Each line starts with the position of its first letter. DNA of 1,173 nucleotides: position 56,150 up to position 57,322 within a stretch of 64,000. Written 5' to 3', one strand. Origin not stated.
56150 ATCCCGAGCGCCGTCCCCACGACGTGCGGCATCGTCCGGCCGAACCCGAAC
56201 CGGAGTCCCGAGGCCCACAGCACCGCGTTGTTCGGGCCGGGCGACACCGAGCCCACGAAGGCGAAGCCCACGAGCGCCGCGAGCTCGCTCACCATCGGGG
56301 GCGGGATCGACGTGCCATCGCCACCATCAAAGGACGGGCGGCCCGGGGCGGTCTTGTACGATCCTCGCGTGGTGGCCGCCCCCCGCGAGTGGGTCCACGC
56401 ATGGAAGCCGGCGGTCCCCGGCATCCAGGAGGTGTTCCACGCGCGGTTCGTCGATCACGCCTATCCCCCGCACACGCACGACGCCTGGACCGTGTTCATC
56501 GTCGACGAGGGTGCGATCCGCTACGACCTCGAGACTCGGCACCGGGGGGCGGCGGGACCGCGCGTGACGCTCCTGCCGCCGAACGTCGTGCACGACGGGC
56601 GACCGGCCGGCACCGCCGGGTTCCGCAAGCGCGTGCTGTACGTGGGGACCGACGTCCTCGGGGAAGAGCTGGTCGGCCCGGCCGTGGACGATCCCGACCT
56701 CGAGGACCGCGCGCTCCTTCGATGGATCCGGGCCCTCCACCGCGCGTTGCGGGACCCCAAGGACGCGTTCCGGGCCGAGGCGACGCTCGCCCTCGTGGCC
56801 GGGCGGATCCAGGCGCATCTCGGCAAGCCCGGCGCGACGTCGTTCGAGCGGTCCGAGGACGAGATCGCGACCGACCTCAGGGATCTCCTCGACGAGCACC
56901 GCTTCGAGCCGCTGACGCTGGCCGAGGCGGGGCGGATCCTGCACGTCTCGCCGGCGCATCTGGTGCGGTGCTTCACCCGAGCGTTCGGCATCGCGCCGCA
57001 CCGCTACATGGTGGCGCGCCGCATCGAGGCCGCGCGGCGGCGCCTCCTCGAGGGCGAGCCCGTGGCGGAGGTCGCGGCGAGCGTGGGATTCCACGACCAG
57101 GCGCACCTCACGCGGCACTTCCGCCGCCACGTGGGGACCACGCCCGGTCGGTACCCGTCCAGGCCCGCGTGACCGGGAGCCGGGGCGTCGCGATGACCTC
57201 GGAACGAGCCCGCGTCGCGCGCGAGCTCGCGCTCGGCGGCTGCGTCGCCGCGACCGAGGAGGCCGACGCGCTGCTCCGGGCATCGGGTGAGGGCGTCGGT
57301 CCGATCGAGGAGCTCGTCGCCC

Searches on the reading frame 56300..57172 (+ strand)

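Call 72: search_protein_families(library=pfam, proteins=[window:56300-57172:+], max_evalue=0.00001)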
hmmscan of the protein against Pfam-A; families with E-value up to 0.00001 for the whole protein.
window:56300-57172:+ (290 aa): 3 families
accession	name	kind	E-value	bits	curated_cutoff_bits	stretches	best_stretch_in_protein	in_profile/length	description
PF12833.13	HTH_18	-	2.1e-23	82.9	33.6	1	212-285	3-77/80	Helix-turn-helix domain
PF02311.25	AraC_binding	-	5e-20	72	21.1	1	43-163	4-131/135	AraC-like ligand binding domain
PF00165.29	HTH_AraC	-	1.6e-13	50.8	26.6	1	251-285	7-40/42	Bacterial regulatory helix-turn-helix proteins, AraC family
